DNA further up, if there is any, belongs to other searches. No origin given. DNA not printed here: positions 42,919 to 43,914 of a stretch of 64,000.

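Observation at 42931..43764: NYN-domain nuclease gene preceded by a promoter, a ~90-nt three-stem RNA and a terminator-like T-run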

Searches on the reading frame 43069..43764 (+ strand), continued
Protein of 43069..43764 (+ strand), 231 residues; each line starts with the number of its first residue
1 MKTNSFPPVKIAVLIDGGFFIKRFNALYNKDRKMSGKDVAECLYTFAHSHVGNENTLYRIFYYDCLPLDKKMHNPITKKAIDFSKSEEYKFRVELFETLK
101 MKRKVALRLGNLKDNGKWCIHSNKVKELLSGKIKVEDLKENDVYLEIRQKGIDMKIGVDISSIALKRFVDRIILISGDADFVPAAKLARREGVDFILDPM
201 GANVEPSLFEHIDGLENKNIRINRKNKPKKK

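Call 57: find_homologous_proteins(query=L068:4001-4774:+, max_evalue=0.00001)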
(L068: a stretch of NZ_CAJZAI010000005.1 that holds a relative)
Query L068:4001-4774:+ (258 aa): 7999 proteins with E <= 0.00001 among 8000 candidates; the best 120 are listed.
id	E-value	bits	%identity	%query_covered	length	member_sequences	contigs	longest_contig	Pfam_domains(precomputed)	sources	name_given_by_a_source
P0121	1.0e-170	584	100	100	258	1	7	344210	PF01936.25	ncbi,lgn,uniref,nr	ncbi:hypothetical protein LMG23992_02621 [Cupriavidus laharis]|uniref:NYN domain-containing protein 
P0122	1.6e-135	468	86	92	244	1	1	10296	PF01936.25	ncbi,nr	ncbi:NYN domain-containing protein [Paraburkholderia sediminicola]|nr:NYN domain-containing protein 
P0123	1.6e-134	465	85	94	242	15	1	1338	PF01936.25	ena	-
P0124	2.5e-134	464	87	92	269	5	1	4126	PF01936.25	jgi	jgi:uncharacterized LabA/DUF88 family protein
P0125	5.6e-134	463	85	93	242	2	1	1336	PF01936.25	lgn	-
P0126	5.3e-133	460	84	93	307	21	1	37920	PF01936.25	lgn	-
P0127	3.5e-132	457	87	92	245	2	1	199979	PF01936.25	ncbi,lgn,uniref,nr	ncbi:NYN domain-containing protein [Paraburkholderia aspalathi]|uniref:NYN domain-containing protein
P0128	7.7e-131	453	82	94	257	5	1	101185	PF01936.25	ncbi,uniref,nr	ncbi:NYN domain-containing protein [Burkholderia ubonensis]|uniref:NYN domain-containing protein n=1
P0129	1.4e-129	449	82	93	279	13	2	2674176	PF01936.25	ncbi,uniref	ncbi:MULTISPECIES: NYN domain-containing protein [Mycetohabitans]|uniref:NYN domain-containing prote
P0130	5.4e-129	447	84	92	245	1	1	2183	PF01936.25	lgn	-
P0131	5.5e-129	447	82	93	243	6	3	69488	PF01936.25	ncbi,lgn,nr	ncbi:NYN domain-containing protein [Paraburkholderia aspalathi]|nr:NYN domain-containing protein [Pa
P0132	3.3e-128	444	80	94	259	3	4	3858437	PF01936.25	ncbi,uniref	ncbi:NYN domain-containing protein [Ralstonia pseudosolanacearum]|uniref:NYN domain-containing prote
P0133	6.4e-128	443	77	99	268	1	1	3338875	PF01936.25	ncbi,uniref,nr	ncbi:NYN domain-containing protein [Paraburkholderia sp. D15]|uniref:NYN domain-containing protein n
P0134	1.3e-127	442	81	93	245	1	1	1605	PF01936.25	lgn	-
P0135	1.7e-127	442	81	94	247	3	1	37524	PF01936.25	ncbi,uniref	ncbi:MAG: NYN domain-containing protein [Trinickia sp.]|uniref:NYN domain-containing protein n=1 Tax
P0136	2.8e-126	438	80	94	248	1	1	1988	PF01936.25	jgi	jgi:uncharacterized LabA/DUF88 family protein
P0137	8.2e-126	436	83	90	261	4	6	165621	PF01936.25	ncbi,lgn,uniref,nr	ncbi:NYN domain-containing protein [Burkholderia ubonensis]|uniref:NYN domain-containing protein n=1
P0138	2.2e-125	435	83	91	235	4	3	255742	PF01936.25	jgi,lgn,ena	jgi:uncharacterized LabA/DUF88 family protein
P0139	2.5e-125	435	80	94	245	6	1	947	PF01936.25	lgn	-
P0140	6.2e-125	434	80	94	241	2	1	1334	PF01936.25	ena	-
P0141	1.9e-124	432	82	91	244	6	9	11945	PF01936.25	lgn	-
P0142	3.6e-124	431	80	95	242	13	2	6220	PF01936.25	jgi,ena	-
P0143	2.0e-123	429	82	91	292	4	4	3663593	PF01936.25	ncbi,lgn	-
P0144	7.5e-123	427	81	91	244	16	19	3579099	PF01936.25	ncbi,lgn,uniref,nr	ncbi:NYN domain-containing protein [Cupriavidus gilardii]|uniref:NYN domain-containing protein n=1 T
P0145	9.0e-123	427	81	90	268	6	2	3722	PF01936.25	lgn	-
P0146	9.2e-123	427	80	93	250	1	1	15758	PF01936.25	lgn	-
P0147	2.7e-122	425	80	92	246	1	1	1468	PF01936.25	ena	-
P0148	5.8e-121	421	78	95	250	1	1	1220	PF01936.25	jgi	jgi:uncharacterized LabA/DUF88 family protein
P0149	2.0e-120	419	79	94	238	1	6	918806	PF01936.25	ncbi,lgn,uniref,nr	ncbi:NYN domain-containing protein [Burkholderia gladioli]|uniref:NYN domain-containing protein n=1 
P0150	3.4e-119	415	77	92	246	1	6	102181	PF01936.25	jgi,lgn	jgi:uncharacterized LabA/DUF88 family protein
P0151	3.5e-119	415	80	91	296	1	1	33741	PF01936.25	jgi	jgi:uncharacterized LabA/DUF88 family protein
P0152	2.1e-114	399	75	93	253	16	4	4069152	PF01936.25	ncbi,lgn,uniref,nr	ncbi:NYN domain-containing protein [Burkholderia humptydooensis]|uniref:NYN domain-containing protei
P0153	7.1e-111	388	72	91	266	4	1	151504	PF01936.25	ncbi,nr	ncbi:NYN domain-containing protein [Burkholderia ubonensis]|nr:NYN domain-containing protein [Burkho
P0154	2.2e-109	383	73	93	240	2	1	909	PF01936.25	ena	-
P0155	4.3e-107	375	74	92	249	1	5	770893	PF01936.25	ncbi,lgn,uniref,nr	ncbi:NYN domain-containing protein [Cupriavidus sp. UYPR2.512]|uniref:NYN domain-containing protein 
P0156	2.0e-105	370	70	92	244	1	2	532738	PF01936.25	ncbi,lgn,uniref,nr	ncbi:NYN domain-containing protein [Pseudomonas wadenswilerensis]|uniref:NYN domain-containing prote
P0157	3.0e-105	369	71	93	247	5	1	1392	PF01936.25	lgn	-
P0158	3.4e-105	369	68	99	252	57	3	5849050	PF01936.25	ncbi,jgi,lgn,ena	ncbi:NYN domain-containing protein [Pseudomonas sp. PK-RTE-24]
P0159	3.8e-105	369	70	93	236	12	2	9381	PF01936.25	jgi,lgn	jgi:uncharacterized LabA/DUF88 family protein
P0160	1.1e-104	367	70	92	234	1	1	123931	PF01936.25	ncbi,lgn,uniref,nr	ncbi:NYN domain-containing protein [Pseudomonas mediterranea]|uniref:NYN domain-containing protein n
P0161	2.5e-104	366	71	92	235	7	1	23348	PF01936.25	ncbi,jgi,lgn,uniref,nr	ncbi:NYN domain-containing protein [Pseudomonas paraglycinae]|jgi:uncharacterized LabA/DUF88 family 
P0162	4.7e-104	365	70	92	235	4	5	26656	PF01936.25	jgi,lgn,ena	-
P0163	1.1e-103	364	70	91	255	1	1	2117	PF01936.25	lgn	-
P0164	1.7e-103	363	69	92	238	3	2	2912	PF01936.25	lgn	-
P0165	2.9e-103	363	69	92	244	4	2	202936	PF01936.25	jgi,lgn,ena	jgi:uncharacterized LabA/DUF88 family protein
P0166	3.2e-103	362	66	99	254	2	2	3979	PF01936.25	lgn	-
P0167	6.3e-103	362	69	92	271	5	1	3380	PF01936.25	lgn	-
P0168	7.9e-103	361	70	93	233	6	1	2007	PF01936.25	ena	-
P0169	1.2e-102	361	67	94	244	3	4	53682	PF01936.25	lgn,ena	-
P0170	1.2e-102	361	69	93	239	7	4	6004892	PF01936.25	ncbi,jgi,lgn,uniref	ncbi:NYN domain-containing protein [Pseudomonas sp. F3-2]|jgi:uncharacterized LabA/DUF88 family prot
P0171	1.2e-102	361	70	91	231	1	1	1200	PF01936.25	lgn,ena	-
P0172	1.8e-102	360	68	94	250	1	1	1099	PF01936.25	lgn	-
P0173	1.8e-102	360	69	93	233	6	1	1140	PF01936.25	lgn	-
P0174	2.0e-102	360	70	93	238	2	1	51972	PF01936.25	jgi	-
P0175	2.7e-102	359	67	97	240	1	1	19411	PF01936.25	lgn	-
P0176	3.0e-102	359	71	91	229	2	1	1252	PF01936.25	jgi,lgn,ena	-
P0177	3.1e-102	359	67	95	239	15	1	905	PF01936.25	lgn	-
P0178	5.3e-102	358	69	91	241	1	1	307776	PF01936.25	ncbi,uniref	ncbi:NYN domain-containing protein [Pseudomonas sp. TWP3-2]|uniref:NYN domain-containing protein n=1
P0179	6.4e-102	358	72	91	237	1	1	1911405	PF01936.25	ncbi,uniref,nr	ncbi:NYN domain-containing protein [Paraburkholderia adhaesiva]|uniref:NYN domain-containing protein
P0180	7.5e-102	358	90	70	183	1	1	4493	PF01936.25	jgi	jgi:uncharacterized LabA/DUF88 family protein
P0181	8.9e-102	358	70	91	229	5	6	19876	PF01936.25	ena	-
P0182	1.5e-101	357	65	97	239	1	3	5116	PF01936.25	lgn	-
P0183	1.8e-101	357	66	96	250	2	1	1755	PF01936.25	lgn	-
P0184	2.8e-101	356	69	93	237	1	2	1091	PF01936.25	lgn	-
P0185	3.1e-101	356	70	91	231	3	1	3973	PF01936.25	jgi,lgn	jgi:uncharacterized LabA/DUF88 family protein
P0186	7.8e-101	355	68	91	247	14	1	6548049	PF01936.25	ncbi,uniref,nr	ncbi:NYN domain-containing protein [Pseudomonas moraviensis]|uniref:Uncharacterized LabA/DUF88 famil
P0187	7.9e-101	355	67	94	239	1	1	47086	PF01936.25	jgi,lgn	jgi:uncharacterized LabA/DUF88 family protein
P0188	8.1e-101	355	69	94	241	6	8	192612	PF01936.25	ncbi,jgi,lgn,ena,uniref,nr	ncbi:NYN domain-containing protein [Pseudomonas indica]|jgi:uncharacterized LabA/DUF88 family protei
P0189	8.3e-101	355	68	94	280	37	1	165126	PF01936.25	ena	-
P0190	8.7e-101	355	68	93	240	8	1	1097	PF01936.25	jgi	jgi:uncharacterized LabA/DUF88 family protein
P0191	1.2e-100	354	67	94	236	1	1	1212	PF01936.25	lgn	-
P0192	1.3e-100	354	68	91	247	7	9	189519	PF01936.25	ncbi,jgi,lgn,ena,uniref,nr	ncbi:NYN domain-containing protein [Pseudomonas sp. FW215-R2]|jgi:uncharacterized LabA/DUF88 family 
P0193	1.6e-100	354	68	92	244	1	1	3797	PF01936.25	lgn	-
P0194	1.7e-100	354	69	91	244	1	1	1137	PF01936.25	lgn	-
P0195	2.2e-100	353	68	95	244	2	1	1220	PF01936.25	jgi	-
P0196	2.6e-100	353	65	99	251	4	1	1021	PF01936.25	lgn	-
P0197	3.3e-100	353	69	91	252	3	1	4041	PF01936.25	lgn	-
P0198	3.6e-100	352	70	92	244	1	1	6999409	PF01936.25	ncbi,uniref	ncbi:NYN domain-containing protein [Pseudomonas chlororaphis subsp. aureofaciens]|uniref:NYN domain-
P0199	4.3e-100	352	69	92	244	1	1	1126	PF01936.25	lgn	-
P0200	4.8e-100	352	69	91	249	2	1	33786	PF01936.25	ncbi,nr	ncbi:NYN domain-containing protein [Cupriavidus sp. UYMMa02A]|nr:NYN domain-containing protein [Cupr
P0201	7.3e-100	351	70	91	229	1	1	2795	PF01936.25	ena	-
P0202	7.4e-100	351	70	91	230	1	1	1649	PF01936.25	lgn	-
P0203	7.6e-100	351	65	94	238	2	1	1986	PF01936.25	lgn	-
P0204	1.2e-99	351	65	98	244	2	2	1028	PF01936.25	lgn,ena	-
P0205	1.2e-99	351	66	92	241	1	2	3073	PF01936.25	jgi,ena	-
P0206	2.2e-99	350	67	91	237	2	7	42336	PF01936.25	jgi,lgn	jgi:uncharacterized LabA/DUF88 family protein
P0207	2.8e-99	350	67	94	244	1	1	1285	PF01936.25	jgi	jgi:uncharacterized LabA/DUF88 family protein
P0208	3.3e-99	349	69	91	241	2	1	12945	PF01936.25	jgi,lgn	-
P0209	3.3e-99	349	67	93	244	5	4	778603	PF01936.25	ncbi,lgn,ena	-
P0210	3.4e-99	349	67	91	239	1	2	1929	PF01936.25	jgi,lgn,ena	-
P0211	5.5e-99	349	67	91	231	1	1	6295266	PF01936.25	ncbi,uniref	ncbi:NYN domain-containing protein [Pseudomonas kribbensis]|uniref:NYN domain-containing protein n=1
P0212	5.5e-99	349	69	91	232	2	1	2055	PF01936.25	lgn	-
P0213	5.5e-99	349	66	90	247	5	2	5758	PF01936.25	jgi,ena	-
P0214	6.5e-99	348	65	96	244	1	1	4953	PF01936.25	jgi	jgi:uncharacterized LabA/DUF88 family protein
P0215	7.7e-99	348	68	91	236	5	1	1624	PF01936.25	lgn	-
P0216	1.6e-98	347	68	93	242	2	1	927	PF01936.25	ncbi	ncbi:NYN domain protein [compost metagenome]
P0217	2.6e-98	346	67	91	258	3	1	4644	PF01936.25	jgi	-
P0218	2.7e-98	346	66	94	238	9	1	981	PF01936.25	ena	-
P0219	3.5e-98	346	69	91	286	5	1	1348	PF01936.25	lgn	-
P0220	3.7e-98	346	67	91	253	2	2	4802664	PF01936.25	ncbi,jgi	ncbi:NYN domain-containing protein [Stutzerimonas sp. KH-1]|jgi:uncharacterized LabA/DUF88 family pr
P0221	3.9e-98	346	70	92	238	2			PF01936.25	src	-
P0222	4.3e-98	346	67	94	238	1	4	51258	PF01936.25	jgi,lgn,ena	jgi:uncharacterized LabA/DUF88 family protein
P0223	4.5e-98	346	67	91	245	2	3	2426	PF01936.25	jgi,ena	jgi:uncharacterized LabA/DUF88 family protein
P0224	4.6e-98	346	68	91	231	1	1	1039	PF01936.25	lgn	-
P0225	4.7e-98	346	67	94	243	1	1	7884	PF01936.25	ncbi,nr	ncbi:MAG: NYN domain-containing protein [Methylobacillus glycogenes]|nr:NYN domain-containing protei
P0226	5.1e-98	345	68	93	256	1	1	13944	PF01936.25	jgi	jgi:uncharacterized LabA/DUF88 family protein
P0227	5.5e-98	345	66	91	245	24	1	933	PF01936.25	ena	-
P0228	5.7e-98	345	65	96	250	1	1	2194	PF01936.25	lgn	-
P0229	6.9e-98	345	65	95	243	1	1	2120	PF01936.25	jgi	jgi:uncharacterized LabA/DUF88 family protein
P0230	1.1e-97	344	68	91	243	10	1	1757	PF01936.25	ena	-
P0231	1.2e-97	344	67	93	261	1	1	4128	PF01936.25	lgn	-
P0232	1.4e-97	344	67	91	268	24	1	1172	PF01936.25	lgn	-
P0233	1.6e-97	344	69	91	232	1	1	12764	PF01936.25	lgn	-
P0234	1.8e-97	344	68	91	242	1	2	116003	PF01936.25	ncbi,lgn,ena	ncbi:uncharacterized LabA/DUF88 family protein [Oxalobacteraceae bacterium GrIS 2.11]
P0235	1.8e-97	344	68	93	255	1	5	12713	PF01936.25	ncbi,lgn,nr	ncbi:MAG: NYN domain-containing protein [Burkholderiaceae bacterium]|nr:MAG: NYN domain-containing p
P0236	2.1e-97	343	67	91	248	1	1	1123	PF01936.25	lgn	-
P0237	2.4e-97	343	68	91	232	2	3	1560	PF01936.25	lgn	-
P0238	2.9e-97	343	68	90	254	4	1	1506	PF01936.25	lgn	-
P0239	4.1e-97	342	66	95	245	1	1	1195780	PF01936.25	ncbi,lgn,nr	ncbi:NYN domain-containing protein [Oxalobacteraceae bacterium CAVE-383]|nr:NYN domain-containing pr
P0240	4.9e-97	342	65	94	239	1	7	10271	PF01936.25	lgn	-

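Call 58: search_dna_similar(query=window:43069-43761:+, collection=phages, mode=protein, max_rows=25)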
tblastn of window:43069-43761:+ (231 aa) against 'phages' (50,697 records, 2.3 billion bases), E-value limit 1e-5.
Records with a match: 65; places in all: 66; records where one place covers at least 80% of the query: 65.
Best place of each record, by identity: 60-80% 1; <60% 64.
By first word of the organism name: Stx2a-converting 48; Escherichia 6; Bacteriophage 3; Burkholderia 2; Streptococcus 2; Moraxella 1; Dorea 1; Lactococcus 1; Proteus 1.
By host as written in the record: - 55; Burkholderia thailandensis 2; Moraxella catarrhalis 1; Dorea sp. 000433215 DA134 1; Streptococcus azizii 13-1151-1 1; Streptococcus azizii 1206367 1; Lactococcus garvieae strain Bacchus 1; Escherichia coli 1; and 2 more.
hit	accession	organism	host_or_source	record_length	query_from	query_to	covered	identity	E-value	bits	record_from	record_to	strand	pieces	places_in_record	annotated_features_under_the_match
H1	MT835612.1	Bacteriophage sp.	human fecal samples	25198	8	216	90%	61.0%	1e-83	276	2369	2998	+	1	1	record has no annotation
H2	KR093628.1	Moraxella phage Mcat4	Moraxella catarrhalis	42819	12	215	88%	53.6%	7e-59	205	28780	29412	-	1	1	hypothetical protein (x2)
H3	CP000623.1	Burkholderia phage phiE202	Burkholderia thailandensis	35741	9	215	90%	52.0%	2e-69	235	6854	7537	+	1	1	gp9, Cpp15 | gp8, hypothetical protein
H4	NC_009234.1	Burkholderia phage phiE202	Burkholderia thailandensis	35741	9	215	90%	52.0%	2e-69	235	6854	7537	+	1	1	NYN domain-containing protein | gp8, hypothetical protein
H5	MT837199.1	Bacteriophage sp.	human fecal samples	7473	9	215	90%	49.8%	3e-59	206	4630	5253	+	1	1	record has no annotation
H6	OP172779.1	Dorea phage DO134P1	Dorea sp. 000433215 DA134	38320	9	215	90%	49.3%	2e-60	209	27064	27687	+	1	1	hypothetical protein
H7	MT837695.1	Bacteriophage sp.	human fecal samples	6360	9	215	90%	48.8%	4e-61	211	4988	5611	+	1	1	record has no annotation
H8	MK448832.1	Streptococcus phage Javan85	Streptococcus azizii 13-1151-1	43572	9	215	90%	47.2%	2e-57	201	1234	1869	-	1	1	hypothetical protein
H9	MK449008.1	Streptococcus phage Javan84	Streptococcus azizii 1206367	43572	9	215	90%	47.2%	2e-57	201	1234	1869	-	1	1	hypothetical protein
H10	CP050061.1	Lactococcus phage Bacchus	Lactococcus garvieae strain Bacchus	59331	10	215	89%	45.3%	5e-53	189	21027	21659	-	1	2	record has no annotation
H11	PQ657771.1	Escherichia phage EC.P3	Escherichia coli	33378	10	216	90%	40.4%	7e-50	179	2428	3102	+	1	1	hypothetical protein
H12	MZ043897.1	Escherichia phage E212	Escherichia coli K88 cvcc83902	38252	10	216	90%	40.4%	7e-50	179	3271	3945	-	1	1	hypothetical protein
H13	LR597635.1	Escherichia phage ev099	-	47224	10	216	90%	40.4%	7e-50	179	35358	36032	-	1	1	hypothetical protein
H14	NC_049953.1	Escherichia phage ev099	-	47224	10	216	90%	40.4%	7e-50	179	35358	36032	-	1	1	NYN domain-containing protein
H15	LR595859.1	Escherichia phage 2B8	-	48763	10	216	90%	40.4%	7e-50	179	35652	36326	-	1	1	FIG00643674: hypothetical protein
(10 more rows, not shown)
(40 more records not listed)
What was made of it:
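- The same NYN gene is found in 48 Stx2a-converting phage records, which are unannotated (call 58).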

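Call 59: search_dna_similar(query=L068:4001-4774:+, collection=plasmids, mode=protein, max_rows=25)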
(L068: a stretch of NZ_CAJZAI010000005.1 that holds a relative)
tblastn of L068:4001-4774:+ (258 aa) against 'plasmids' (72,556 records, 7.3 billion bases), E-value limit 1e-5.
Records with a match: 167; places in all: 170; records where one place covers at least 80% of the query: 126.
Best place of each record, by identity: <60% 167.
By first word of the organism name: Campylobacter 136; Xanthomonas 14; Aeromonas 8; Thermus 2; Helicobacter 2; Salinivibrio 1; Pseudomonas 1; Spartinivicinus 1; Klebsiella 1; Micromonospora 1.
By predicted mobility (MOB-suite, as given by PLSDB): conjugative 129; non-mobilizable 34; mobilizable 4.
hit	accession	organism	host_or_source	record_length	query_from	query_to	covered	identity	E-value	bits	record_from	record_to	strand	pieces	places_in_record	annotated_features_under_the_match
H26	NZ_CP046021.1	Xanthomonas citri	tissue sample,leaf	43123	1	237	92%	59.7%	5e-87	289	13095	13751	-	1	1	NYN domain-containing protein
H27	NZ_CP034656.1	Xanthomonas vasicola pv. musacearum NCPPB 4379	-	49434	1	237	92%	59.7%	5e-87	289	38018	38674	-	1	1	NYN domain-containing protein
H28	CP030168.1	Xanthomonas citri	Punica granatum,Microbe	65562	1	237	92%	59.7%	5e-87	289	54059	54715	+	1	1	NYN domain-containing protein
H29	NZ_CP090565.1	Xanthomonas citri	Gossypium hirsutum,Whole organism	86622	1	237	92%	59.7%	5e-87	289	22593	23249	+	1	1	NYN domain-containing protein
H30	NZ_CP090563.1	Xanthomonas citri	Gossypium hirsutum,Whole organism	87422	1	237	92%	59.7%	5e-87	289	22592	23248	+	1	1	NYN domain-containing protein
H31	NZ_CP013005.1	Xanthomonas citri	wild cotton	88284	1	237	92%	59.7%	5e-87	289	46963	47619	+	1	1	NYN domain-containing protein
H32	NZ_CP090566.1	Xanthomonas citri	Gossypium hirsutum,Whole organism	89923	1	237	92%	59.7%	5e-87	289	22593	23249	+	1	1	NYN domain-containing protein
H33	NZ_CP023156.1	Xanthomonas citri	Gossypium hirsutum,cell culture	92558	1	237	92%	59.7%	5e-87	289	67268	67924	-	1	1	NYN domain-containing protein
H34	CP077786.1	Xanthomonas perforans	"Ipomoea aquatic",cell culture,diseased ...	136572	1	237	92%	59.7%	5e-87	289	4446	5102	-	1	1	record has no annotation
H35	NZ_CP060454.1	Xanthomonas citri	Cell culture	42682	1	237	92%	59.7%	8e-87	288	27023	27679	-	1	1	NYN domain-containing protein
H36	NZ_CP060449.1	Xanthomonas citri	Cell culture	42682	1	237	92%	59.7%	8e-87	288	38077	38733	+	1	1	NYN domain-containing protein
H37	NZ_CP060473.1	Xanthomonas citri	Cell culture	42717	1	237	92%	59.7%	8e-87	288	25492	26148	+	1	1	NYN domain-containing protein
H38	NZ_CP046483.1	Xanthomonas oryzae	Oryza sativa,Microbe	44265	1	237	92%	59.2%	7e-86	285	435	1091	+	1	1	NYN domain-containing protein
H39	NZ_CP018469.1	Xanthomonas vesicatoria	Capsicum annuum,pepper leaf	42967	1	236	91%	59.1%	7e-85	283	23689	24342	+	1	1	NYN domain-containing protein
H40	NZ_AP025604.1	Thermus thermophilus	-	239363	1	241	93%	57.1%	7e-73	248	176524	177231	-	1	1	NYN domain-containing protein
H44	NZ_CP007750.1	Campylobacter jejuni subsp. jejuni M129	clinical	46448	3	233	90%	42.7%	4e-44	166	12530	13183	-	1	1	NYN domain-containing protein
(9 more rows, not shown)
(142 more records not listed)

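Call 60: get_annotated_region(hit=H14, flank=3000)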
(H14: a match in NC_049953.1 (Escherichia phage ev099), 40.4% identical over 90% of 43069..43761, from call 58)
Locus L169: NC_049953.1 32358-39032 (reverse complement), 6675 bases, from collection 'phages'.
description: Escherichia phage Lambda_ev099 genome assembly, chromosome: 1.
organism: Escherichia phage ev099 (NCBI taxid 2847061)
taxonomy: Viruses; Duplodnaviria; Heunggongvirae; Uroviricota; Caudoviricetes; Radostvirus; Radostvirus ev099
host: -; source: -; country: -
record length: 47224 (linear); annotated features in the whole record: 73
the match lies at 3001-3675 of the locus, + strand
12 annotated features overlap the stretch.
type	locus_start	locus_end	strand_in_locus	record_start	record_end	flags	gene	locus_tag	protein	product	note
CDS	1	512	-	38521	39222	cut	-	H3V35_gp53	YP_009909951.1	Replication protein P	-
CDS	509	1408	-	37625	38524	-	-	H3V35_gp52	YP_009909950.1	replication initiation O-like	-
CDS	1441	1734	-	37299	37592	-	-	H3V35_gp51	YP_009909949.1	CII-like transcriptional activator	-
CDS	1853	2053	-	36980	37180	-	-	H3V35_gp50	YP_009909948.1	Cro/CI family transcriptional regulator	-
CDS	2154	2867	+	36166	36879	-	-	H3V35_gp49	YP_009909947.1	LexA family transcriptional regulator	-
CDS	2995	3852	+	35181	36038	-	-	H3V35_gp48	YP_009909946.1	NYN domain-containing protein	-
CDS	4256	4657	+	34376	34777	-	-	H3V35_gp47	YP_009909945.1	anti-termination protein N-like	-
CDS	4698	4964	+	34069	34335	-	-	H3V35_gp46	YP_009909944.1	hypothetical protein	-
CDS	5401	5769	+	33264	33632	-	-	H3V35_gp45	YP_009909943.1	hypothetical protein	-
CDS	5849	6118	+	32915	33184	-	-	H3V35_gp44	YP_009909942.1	Kil protein for bacterial septation inhibition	-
CDS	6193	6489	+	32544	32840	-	-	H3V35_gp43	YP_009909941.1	gam-like host nuclease inhibitor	-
CDS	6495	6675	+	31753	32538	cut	-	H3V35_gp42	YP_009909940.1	RecT-like ssDNA annealing protein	-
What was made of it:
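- In E. coli lambdoid phage ev099 it lies between cI and N, the position of rexAB in lambda (call 60).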

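Call 61: get_annotated_region(hit=H4, flank=3000)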
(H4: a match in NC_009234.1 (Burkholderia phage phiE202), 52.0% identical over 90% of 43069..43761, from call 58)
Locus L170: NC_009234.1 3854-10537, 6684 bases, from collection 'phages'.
description: Burkholderia phage phiE202 chromosome, complete genome.
organism: Burkholderia phage phiE202 (NCBI taxid 2883941)
taxonomy: Viruses; Duplodnaviria; Heunggongvirae; Uroviricota; Caudoviricetes; Peduoviridae; Tigrvirus; Tigrvirus E202
host: Burkholderia thailandensis; source: -; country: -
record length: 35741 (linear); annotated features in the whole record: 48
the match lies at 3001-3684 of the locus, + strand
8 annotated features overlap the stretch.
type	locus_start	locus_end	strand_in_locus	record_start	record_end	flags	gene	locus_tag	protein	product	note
CDS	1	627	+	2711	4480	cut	-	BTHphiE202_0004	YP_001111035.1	terminase large subunit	identified by match to protein family HMM PF03237; match to protein family HMM PF06056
CDS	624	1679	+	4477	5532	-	-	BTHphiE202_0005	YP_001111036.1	portal protein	identified by match to protein family HMM PF04860; match to protein family HMM TIGR01540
CDS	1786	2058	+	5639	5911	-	-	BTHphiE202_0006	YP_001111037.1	ribonuclease toxin of AT system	identified by match to protein family HMM PF04365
CDS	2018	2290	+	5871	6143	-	-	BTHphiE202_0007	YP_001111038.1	antitoxin from a toxin-antitoxin system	-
CDS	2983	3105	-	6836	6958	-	-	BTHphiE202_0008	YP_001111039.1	gp8, hypothetical protein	-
CDS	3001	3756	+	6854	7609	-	-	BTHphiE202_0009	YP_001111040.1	NYN domain-containing protein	-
CDS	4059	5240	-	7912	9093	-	-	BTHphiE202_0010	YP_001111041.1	integrase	identified by match to protein family HMM PF00589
CDS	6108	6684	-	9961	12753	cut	-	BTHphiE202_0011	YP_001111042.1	DNA primase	identified by match to protein family HMM PF01807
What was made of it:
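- In a P2-like Burkholderia phage it lies between a TA pair and the integrase (call 61).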
